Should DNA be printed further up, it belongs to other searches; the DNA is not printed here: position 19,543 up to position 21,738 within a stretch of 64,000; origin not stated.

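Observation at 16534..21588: Five-gene Hdr-like operon (C-B-shortA-smallC-membrane D/K) resembling sulfur-oxidiser sHdr order but ending in a membrane-fused HdrD/DsrK-like subunit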

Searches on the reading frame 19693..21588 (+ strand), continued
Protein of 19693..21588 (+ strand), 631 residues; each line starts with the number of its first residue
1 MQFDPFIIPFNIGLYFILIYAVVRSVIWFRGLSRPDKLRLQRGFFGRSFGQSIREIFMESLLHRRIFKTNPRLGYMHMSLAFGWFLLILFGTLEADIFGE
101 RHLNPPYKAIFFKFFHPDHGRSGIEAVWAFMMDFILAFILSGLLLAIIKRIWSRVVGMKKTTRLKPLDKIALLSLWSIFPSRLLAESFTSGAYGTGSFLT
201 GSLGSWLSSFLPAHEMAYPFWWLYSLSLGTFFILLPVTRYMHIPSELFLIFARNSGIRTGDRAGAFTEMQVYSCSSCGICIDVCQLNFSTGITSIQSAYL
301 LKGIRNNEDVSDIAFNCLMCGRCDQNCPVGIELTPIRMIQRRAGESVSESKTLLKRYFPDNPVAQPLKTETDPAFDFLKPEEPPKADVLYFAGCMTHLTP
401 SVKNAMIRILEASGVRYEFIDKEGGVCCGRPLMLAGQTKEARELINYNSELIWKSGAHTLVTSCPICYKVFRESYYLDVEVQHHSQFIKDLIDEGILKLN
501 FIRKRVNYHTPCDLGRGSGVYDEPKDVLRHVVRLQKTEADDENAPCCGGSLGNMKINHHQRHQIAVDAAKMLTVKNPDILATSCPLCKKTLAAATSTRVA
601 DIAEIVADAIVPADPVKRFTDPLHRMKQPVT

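Call 39: find_encoding_contigs(protein=P0305, flank=10000, max_places=2)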
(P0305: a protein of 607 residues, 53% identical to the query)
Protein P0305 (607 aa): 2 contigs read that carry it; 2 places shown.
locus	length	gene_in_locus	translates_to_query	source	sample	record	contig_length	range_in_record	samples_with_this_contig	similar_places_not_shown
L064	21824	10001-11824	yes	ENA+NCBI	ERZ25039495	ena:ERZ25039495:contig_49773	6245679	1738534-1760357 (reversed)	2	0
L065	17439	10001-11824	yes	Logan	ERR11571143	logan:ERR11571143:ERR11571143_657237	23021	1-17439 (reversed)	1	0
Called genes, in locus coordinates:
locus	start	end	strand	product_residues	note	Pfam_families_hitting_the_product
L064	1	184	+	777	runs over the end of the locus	PF12704:MacB_PCD, PF02687:FtsX, PF12704:MacB_PCD (weak), PF02687:FtsX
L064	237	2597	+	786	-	PF12704:MacB_PCD, PF02687:FtsX, PF12704:MacB_PCD, PF02687:FtsX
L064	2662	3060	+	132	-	PF04480:DUF559, PF18741:MTES_1575 (weak)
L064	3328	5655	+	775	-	PF12704:MacB_PCD, PF02687:FtsX, PF12704:MacB_PCD, PF02687:FtsX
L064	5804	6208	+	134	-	PF04480:DUF559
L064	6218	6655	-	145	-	PF00472:RF-1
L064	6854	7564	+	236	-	PF13183:Fer4_8, PF13187:Fer4_9 (weak), PF13484:Fer4_16 (faint), PF13534:Fer4_17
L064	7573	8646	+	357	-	PF02754:CCG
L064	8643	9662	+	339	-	PF00070:Pyr_redox (weak), PF00890:FAD_binding_2 (weak), PF01134:GIDA (weak), PF07992:Pyr_redox_2, PF12831:FAD_oxidored, PF13450:NAD_binding_8, PF03486:HI0933_like, PF07992:Pyr_redox_2 (weak), +4 more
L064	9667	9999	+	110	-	PF13237:Fer4_10 (faint), PF12800:Fer4_4 (faint), PF13183:Fer4_8, PF12838:Fer4_7, PF13187:Fer4_9, PF13534:Fer4_17 (weak)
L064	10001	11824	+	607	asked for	PF13237:Fer4_10 (faint), PF12838:Fer4_7 (weak), PF13183:Fer4_8, PF13187:Fer4_9 (faint), PF13534:Fer4_17, PF02754:CCG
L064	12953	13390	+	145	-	-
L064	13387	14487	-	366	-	PF01820:Dala_Dala_lig_N, PF01071:GARS_A (weak), PF02222:ATP-grasp, PF07478:Dala_Dala_lig_C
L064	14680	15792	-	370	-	PF06379:RhaT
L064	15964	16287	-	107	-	PF05336:rhaM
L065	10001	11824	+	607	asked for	PF13237:Fer4_10 (faint), PF12838:Fer4_7 (weak), PF13183:Fer4_8, PF13187:Fer4_9 (faint), PF13534:Fer4_17, PF02754:CCG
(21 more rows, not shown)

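Call 51: find_encoding_contigs(protein=P0180, flank=8000, max_places=2)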
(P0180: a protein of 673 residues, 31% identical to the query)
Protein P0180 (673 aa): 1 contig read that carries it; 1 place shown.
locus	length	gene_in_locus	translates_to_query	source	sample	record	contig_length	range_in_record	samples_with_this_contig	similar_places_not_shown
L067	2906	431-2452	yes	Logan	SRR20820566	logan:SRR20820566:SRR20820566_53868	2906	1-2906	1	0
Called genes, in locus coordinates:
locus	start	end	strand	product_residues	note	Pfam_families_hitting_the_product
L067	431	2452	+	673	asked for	PF00037:Fer4 (faint), PF12838:Fer4_7 (weak), PF13183:Fer4_8, PF13237:Fer4_10 (faint), PF13534:Fer4_17, PF02754:CCG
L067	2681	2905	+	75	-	?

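Call 52: find_encoding_contigs(protein=P0216, flank=8000, max_places=2)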
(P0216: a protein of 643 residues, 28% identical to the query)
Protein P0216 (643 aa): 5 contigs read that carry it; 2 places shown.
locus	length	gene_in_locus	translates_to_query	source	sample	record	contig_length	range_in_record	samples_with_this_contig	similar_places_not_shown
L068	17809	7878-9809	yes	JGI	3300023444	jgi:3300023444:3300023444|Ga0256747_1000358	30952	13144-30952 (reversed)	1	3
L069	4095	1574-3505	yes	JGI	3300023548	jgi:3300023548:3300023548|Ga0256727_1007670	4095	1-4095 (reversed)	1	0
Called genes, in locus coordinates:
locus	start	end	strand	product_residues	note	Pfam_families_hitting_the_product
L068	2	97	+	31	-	?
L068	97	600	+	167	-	PF02082:Rrf2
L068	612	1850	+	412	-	PF05810:NinF, PF00291:PALP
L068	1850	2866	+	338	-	PF03460:NIR_SIR_ferr, PF01077:NIR_SIR, PF00037:Fer4 (faint), PF12837:Fer4_6 (faint), PF13237:Fer4_10 (faint), PF13370:Fer4_13 (faint), PF12838:Fer4_7 (weak), PF13187:Fer4_9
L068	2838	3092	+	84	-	PF01206:TusA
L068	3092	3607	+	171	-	PF02597:ThiS, PF09383:NIL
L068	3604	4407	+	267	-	PF00899:ThiF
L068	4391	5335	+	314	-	PF00291:PALP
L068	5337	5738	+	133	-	PF14464:Prok-JAB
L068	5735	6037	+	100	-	PF02635:DsrE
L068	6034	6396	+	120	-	PF02635:DsrE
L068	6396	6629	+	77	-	PF04077:DsrH (faint)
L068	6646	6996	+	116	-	PF02635:DsrE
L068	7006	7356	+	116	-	PF02635:DsrE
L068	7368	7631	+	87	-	PF04077:DsrH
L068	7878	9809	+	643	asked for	PF02665:Nitrate_red_gam, PF12838:Fer4_7 (weak), PF13183:Fer4_8, PF13534:Fer4_17, PF02754:CCG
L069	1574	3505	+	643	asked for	PF02665:Nitrate_red_gam, PF12838:Fer4_7 (weak), PF13183:Fer4_8, PF13534:Fer4_17, PF02754:CCG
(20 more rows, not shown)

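Call 53: find_encoding_contigs(protein=P0171, flank=8000, max_places=2)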
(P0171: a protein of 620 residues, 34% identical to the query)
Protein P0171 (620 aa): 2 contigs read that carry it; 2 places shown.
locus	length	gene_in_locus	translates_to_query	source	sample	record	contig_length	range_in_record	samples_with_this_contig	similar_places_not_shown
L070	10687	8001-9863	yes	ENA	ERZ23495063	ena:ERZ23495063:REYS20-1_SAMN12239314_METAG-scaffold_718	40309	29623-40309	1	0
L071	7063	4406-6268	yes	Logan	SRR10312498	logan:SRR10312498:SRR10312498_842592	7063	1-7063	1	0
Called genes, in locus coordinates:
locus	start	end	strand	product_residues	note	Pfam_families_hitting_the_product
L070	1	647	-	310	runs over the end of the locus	PF02653:BPD_transp_2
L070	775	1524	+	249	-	PF00881:Nitroreductase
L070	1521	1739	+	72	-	-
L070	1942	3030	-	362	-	PF21948:LplA-B_cat, PF03099:BPL_LplA_LipB (faint)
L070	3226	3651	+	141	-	PF01597:GCV_H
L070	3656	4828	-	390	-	PF12838:Fer4_7 (weak), PF13183:Fer4_8, PF13534:Fer4_17, PF02754:CCG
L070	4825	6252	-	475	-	PF01565:FAD_binding_4, PF02913:FAD-oxidase_C (weak)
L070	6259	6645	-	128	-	PF01597:GCV_H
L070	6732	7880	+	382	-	PF04014:MazE_antitoxin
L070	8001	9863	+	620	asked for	PF02665:Nitrate_red_gam, PF00037:Fer4 (faint), PF13183:Fer4_8, PF13237:Fer4_10 (faint), PF13534:Fer4_17, PF02754:CCG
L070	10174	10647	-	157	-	PF02566:OsmC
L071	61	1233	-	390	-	PF12838:Fer4_7 (weak), PF13183:Fer4_8, PF13534:Fer4_17, PF02754:CCG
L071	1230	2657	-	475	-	PF01565:FAD_binding_4, PF02913:FAD-oxidase_C (weak)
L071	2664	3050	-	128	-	PF01597:GCV_H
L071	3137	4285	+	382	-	PF04014:MazE_antitoxin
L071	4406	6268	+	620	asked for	PF02665:Nitrate_red_gam, PF00037:Fer4 (faint), PF13183:Fer4_8, PF13237:Fer4_10 (faint), PF13534:Fer4_17, PF02754:CCG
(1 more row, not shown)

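Call 67: predict_structure(alignment_id=A3)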
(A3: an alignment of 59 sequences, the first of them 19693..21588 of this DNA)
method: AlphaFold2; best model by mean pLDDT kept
length: 631 residues; sequences in the alignment: 59
mean_pLDDT: 85.3   pTM: 0.79
mean pLDDT of the five models: 85.3, 84.0, 83.9, 83.2, 83.1
residues with pLDDT >= 90: 315; 70-90: 242; 50-70: 51; < 50: 23
segments of 3 or more residues with pLDDT < 50: 367-370, 615-631
pLDDT, mean of each block of 10 residues (from residue 1): 81 95 92 90 89 94 90 92 94 84 79 82 84 96 90 66 82 94 95 90 94 93 96 93 92 90 86 87 84 79 85 78 85 87 61 70 50 66 84 88 94 90 79 80 89 90 92 89 96 93 94 83 95 91 83 74 92 95 94 96 96 52 39 33
secondary structure, 60 per line:
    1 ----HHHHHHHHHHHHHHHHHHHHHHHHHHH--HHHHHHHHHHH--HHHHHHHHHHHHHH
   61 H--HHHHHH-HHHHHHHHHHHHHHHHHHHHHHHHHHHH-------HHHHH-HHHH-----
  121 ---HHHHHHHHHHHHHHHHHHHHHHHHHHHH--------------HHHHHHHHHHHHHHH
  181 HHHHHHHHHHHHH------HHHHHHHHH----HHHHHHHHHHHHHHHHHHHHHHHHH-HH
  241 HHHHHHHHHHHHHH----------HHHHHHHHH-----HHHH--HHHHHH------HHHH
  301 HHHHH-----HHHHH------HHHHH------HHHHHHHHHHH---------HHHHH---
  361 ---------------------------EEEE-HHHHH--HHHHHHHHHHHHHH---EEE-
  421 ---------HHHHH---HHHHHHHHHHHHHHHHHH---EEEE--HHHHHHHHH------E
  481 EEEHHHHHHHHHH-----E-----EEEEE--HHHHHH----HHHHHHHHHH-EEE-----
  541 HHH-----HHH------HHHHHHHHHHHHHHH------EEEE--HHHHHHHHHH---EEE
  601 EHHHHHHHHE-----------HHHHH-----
elements in order: H5-31 H34-44 H47-61 H64-69 H71-98 H106-110 H112-115 H124-151 H166-193 H200-208 H213-237 H239-254 H265-273 H279-282 H285-290 H297-305 H311-315 H322-326 H333-343 H353-357 E388-391 H393-397 H400-413 E417-419 H430-434 H438-455 E459-462 H465-473 E480-483 H484-493 E505-509 H512-517 H522-531 E533-535 H558-572 E579-582 H585-594 E598-601 H602-609 H622-626

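Call 69: fold_search(model_id=the predicted structure, library=pdb)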
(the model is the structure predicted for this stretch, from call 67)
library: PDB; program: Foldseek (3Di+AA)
matches with E <= 10: 441; with E <= 0.001: 13
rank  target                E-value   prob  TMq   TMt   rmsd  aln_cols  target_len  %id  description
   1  9ojn                  1.2e-18  1.00  0.61  0.54  10.6       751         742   16  Structure of Mycobacterium smegmatis EtfD (released 2025-05-21)
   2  9a6l_A                1.4e-07  1.00  0.30  0.74   3.8       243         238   20  Integrative model of LUTA-LUTB by crosslinking MS and deep learning (released 2024-09-18)
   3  8rvy_B                3.9e-05  1.00  0.29  0.59   4.9       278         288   15  CryoEM structure of the Elp-Hdr complex of Methanothermobacter marburgensis state 1 (composite structure) (released 2025-05-14)
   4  8rwn_B                5.6e-05  1.00  0.29  0.60   5.0       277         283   17  CryoEM structure of the Hdr(ABC)2 subunits of the Elp-Hdr complex of Methanothermobacter marburgensis (released 2025-05-14)
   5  8rvu_B                9.6e-05  1.00  0.29  0.60   4.9       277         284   16  CryoEM structure of the Elp-Hdr complex of Methanothermobacter marburgensis state 2 (composite structure) (released 2025-05-14)
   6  8rvy_b                1.1e-04  1.00  0.29  0.61   4.5       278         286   16  CryoEM structure of the Elp-Hdr complex of Methanothermobacter marburgensis state 1 (composite structure) (released 2025-05-14)
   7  7bkb_B                2.4e-04  1.00  0.28  0.55   4.5       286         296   14  Formate dehydrogenase - heterodisulfide reductase - formylmethanofuran dehydrogenase complex from Methanospirillum hun (released 2021-09-29)
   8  5odc_B                2.5e-04  1.00  0.29  0.58   4.5       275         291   16  Heterodisulfide reductase / [NiFe]-hydrogenase complex from Methanothermococcus thermolithotrophicus at 2.3 A resoluti (released 2017-08-30)
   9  2dx7_A                2.6e-04  1.00  0.21  0.45   7.9       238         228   12  Crystal structure of Pyrococcus horikoshii OT3 aspartate racemase complex with citric acid (released 2007-08-28)
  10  1jfl_A                5.0e-04  1.00  0.21  0.43   8.3       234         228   13  CRYSTAL STRUCTURE DETERMINATION OF ASPARTATE RACEMASE FROM AN ARCHAEA (released 2002-06-05)
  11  3s7z_B                6.4e-04  1.00  0.21  0.43   7.6       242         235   12  Crystal Structure of Putative Aspartate Racemase from Salmonella Typhimurium Complexed with Succinate (released 2011-10-05)
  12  3s81_B                8.2e-04  1.00  0.21  0.42   7.7       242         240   12  Crystal Structure of Putative Aspartate Racemase from Salmonella Typhimurium (released 2011-06-15)
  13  5hj7_B                8.9e-04  1.00  0.20  0.39   8.2       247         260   14  Glutamate Racemase Mycobacterium tuberculosis (MurI) with bound D-glutamate, 2.3 Angstrom resolution, X-ray diffractio (released 2016-05-25)
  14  5hj7_A                1.1e-03  1.00  0.20  0.40   8.3       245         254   16  Glutamate Racemase Mycobacterium tuberculosis (MurI) with bound D-glutamate, 2.3 Angstrom resolution, X-ray diffractio (released 2016-05-25)
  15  2dwu_B                1.1e-03  1.00  0.20  0.39   8.0       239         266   13  Crystal Structure of Glutamate Racemase Isoform RacE1 from Bacillus anthracis (released 2007-06-19)
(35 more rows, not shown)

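Call 75: search_protein_families(library=pfam, proteins=[L040:11836-12600:+, L035:5440-5943:+, L049:5940-6677:+, L044:755-1261:+, L055:15337-18096:-, L028:16520-18757:-], max_evalue=0.001)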
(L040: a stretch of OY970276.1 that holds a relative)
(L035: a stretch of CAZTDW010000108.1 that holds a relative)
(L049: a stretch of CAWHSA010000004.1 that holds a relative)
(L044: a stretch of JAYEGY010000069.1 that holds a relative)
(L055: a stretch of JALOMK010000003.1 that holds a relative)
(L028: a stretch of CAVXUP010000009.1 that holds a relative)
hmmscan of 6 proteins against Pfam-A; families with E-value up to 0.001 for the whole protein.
L040:11836-12600:+ (255 aa): 0 families

L035:5440-5943:+ (168 aa): 1 family
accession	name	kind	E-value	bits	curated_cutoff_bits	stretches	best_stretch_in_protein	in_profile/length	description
PF12663.12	DUF3788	-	2.3e-21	76.5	25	1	39-164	2-127/128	Protein of unknown function (DUF3788)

L049:5940-6677:+ (246 aa): 2 families
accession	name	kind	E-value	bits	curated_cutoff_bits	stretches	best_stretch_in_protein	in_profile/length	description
PF01569.27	PAP2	-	4.6e-24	85.1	27.2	1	96-210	3-128/130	PAP2 superfamily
PF14378.12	PAP2_3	-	6.9e-08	33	27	1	123-202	111-190/190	PAP2 superfamily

L044:755-1261:+ (169 aa): 0 families

L055:15337-18096:- (920 aa): 4 families
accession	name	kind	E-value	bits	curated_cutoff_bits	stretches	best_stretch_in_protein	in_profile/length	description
PF04185.19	Phosphoesterase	-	6.9e-12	45.6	23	1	727-809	255-356/356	Phosphoesterase family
PF08450.18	SGL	-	6.2e-05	23.1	26.3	1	288-430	63-205/246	SMP-30/Gluconolactonase/LRE-like region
PF01731.26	Arylesterase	-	0.00012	22.6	21.3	0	357-383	54-80/86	Arylesterase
PF10282.15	Lactonase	-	0.00017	21.4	21.7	0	314-389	200-276/344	Lactonase, 7-bladed beta-propeller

L028:16520-18757:- (746 aa): 2 families
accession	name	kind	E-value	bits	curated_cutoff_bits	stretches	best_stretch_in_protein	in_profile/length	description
PF01432.26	Peptidase_M3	-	1.1e-125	421.1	27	1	271-716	1-453/457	Peptidase family M3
PF19310.4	TOP_N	-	1e-06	29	27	1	76-197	2-122/123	Neurolysin/Thimet oligopeptidase, N-terminal domain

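Call 80: find_encoding_contigs(protein=P0152, flank=9000, max_places=2)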
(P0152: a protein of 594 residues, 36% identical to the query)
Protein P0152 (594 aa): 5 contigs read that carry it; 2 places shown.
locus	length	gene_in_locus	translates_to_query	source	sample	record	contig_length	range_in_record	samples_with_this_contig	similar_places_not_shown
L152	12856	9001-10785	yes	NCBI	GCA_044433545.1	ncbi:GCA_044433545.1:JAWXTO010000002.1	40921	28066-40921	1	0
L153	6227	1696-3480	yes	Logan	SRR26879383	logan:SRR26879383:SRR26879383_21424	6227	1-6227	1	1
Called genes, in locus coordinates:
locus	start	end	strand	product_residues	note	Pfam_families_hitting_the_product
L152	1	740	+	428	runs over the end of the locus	PF01053:Cys_Met_Meta_PP, PF00155:Aminotran_1_2 (weak), PF01041:DegT_DnrJ_EryC1 (weak)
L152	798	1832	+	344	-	PF00561:Abhydrolase_1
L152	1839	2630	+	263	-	PF02558:ApbA, PF03807:F420_oxidored, PF14748:P5CR_dimer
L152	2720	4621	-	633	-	PF00270:DEAD, PF00271:Helicase_C, PF16124:RecQ_Zn_bind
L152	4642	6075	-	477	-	PF00884:Sulfatase, PF01663:Phosphodiest, PF16347:SGSH_C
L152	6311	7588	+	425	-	PF01832:Glucosaminidase, PF01476:LysM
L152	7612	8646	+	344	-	PF00070:Pyr_redox (faint), PF00890:FAD_binding_2 (weak), PF01134:GIDA (faint), PF01266:DAO (weak), PF03486:HI0933_like (faint), PF07992:Pyr_redox_2, PF12831:FAD_oxidored, PF13450:NAD_binding_8 (weak), +2 more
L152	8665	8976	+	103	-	PF13237:Fer4_10 (faint), PF25160:LdpA_Fe-S-bd (faint), PF12837:Fer4_6 (faint), PF13183:Fer4_8, PF12838:Fer4_7, PF13187:Fer4_9 (weak), PF13534:Fer4_17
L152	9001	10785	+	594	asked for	PF12838:Fer4_7 (weak), PF13183:Fer4_8, PF13187:Fer4_9 (faint), PF13534:Fer4_17 (weak), PF02754:CCG (weak)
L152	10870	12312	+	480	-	PF03577:Peptidase_C69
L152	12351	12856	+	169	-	?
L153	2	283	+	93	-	?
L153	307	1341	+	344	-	PF00070:Pyr_redox (faint), PF00890:FAD_binding_2 (weak), PF01134:GIDA (faint), PF01266:DAO (weak), PF03486:HI0933_like (faint), PF07992:Pyr_redox_2, PF12831:FAD_oxidored, PF13450:NAD_binding_8 (weak), +2 more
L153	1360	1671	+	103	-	PF13237:Fer4_10 (faint), PF25160:LdpA_Fe-S-bd (faint), PF12837:Fer4_6 (faint), PF13183:Fer4_8, PF12838:Fer4_7, PF13187:Fer4_9 (weak), PF13534:Fer4_17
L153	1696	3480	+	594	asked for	PF12838:Fer4_7 (weak), PF13183:Fer4_8, PF13187:Fer4_9 (faint), PF13534:Fer4_17 (weak), PF02754:CCG (weak)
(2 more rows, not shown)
